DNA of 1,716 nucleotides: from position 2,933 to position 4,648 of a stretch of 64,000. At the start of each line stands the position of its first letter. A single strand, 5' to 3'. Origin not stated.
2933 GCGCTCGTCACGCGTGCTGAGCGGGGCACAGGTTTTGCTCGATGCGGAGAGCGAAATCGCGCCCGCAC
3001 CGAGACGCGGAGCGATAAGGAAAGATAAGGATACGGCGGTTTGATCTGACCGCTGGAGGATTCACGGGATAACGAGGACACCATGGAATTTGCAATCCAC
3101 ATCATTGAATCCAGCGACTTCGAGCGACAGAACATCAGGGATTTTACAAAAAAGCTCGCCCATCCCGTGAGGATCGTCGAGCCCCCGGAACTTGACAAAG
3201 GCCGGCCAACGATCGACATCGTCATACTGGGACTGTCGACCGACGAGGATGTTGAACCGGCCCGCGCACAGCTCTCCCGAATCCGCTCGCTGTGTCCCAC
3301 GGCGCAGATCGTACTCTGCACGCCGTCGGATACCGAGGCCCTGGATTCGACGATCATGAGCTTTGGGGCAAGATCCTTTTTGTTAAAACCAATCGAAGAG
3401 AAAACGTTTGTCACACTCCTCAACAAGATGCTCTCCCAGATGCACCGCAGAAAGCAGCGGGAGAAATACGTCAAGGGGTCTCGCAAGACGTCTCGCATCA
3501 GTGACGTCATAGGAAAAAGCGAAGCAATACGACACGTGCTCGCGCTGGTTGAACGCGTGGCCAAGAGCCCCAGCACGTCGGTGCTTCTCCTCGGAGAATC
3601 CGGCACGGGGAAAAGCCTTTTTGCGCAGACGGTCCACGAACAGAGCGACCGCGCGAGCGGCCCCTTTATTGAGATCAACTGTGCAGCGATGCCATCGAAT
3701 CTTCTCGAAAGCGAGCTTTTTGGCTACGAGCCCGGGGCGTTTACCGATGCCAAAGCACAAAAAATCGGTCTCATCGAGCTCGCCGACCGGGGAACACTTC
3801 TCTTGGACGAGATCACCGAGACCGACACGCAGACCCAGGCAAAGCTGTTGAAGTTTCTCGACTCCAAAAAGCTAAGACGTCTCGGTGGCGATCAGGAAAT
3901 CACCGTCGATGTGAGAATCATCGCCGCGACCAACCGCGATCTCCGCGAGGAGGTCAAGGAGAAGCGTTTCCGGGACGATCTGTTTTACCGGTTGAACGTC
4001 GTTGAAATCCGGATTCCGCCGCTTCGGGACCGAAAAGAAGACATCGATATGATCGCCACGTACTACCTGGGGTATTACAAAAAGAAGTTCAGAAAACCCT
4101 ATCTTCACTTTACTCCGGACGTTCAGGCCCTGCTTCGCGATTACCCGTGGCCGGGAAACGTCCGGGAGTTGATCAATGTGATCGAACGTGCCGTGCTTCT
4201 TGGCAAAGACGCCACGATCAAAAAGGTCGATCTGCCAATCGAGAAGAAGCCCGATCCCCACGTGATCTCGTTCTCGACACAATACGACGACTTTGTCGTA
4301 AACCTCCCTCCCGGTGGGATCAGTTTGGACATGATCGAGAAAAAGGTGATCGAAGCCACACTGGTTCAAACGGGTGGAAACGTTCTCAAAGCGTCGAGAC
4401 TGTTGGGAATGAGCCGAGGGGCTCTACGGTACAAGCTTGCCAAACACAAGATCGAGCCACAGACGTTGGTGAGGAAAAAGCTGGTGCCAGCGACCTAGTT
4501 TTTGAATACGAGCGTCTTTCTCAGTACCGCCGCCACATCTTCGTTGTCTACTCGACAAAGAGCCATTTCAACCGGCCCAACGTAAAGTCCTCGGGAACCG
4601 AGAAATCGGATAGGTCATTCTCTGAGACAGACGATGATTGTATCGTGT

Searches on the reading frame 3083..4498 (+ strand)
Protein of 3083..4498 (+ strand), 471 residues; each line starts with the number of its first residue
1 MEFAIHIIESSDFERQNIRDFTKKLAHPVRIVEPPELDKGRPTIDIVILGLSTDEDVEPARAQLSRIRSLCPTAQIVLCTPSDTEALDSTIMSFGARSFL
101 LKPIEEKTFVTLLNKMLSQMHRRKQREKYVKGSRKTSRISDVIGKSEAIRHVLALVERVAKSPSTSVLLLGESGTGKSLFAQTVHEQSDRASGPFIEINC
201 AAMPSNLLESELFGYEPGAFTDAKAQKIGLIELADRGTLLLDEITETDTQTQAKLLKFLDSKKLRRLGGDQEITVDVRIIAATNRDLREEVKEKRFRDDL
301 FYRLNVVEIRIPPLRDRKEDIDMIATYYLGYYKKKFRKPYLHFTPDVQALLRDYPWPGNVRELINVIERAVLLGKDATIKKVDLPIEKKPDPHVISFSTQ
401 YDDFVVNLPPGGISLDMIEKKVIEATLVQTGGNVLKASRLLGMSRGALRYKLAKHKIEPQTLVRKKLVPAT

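Call 7: search_protein_families(library=pfam, proteins=[window:3083-4498:+], max_evalue=0.001)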
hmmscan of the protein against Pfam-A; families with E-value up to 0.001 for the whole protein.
window:3083-4498:+ (471 aa): 10 families
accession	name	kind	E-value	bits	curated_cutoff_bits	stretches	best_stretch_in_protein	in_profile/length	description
PF00158.32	Sigma54_activat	-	1.6e-67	226.9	20.2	1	142-309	1-167/168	Sigma-54 interaction domain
PF14532.12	Sigma54_activ_2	-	4.1e-21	76.1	25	1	143-314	1-138/138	Sigma-54 interaction domain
PF25601.1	AAA_lid_14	-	4.8e-21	74.8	27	1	315-387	1-73/87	AAA+ ATPase lid domain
PF02954.25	HTH_8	-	4.1e-13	49.3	22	1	415-454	2-41/42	Bacterial regulatory protein, Fis family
PF07728.20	AAA_5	-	1.7e-09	38.3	22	1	167-287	2-125/139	AAA domain (dynein-related subfamily)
PF13191.12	AAA_16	-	4.7e-09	37.4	32.6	1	142-203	2-63/167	AAA ATPase domain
PF00004.35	AAA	-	1.2e-07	32.7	21.2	1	167-291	1-114/131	ATPase family associated with various cellular activities (AAA)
PF01078.27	Mg_chelatase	-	1.5e-06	28.2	20.3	0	226-284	97-157/207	Magnesium chelatase, subunit ChlI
PF07724.20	AAA_2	-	6.3e-06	26.8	27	1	163-296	2-136/166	AAA domain (Cdc48 subfamily)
PF13401.12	AAA_22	-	0.00065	20.5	27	0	165-204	6-45/130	AAA domain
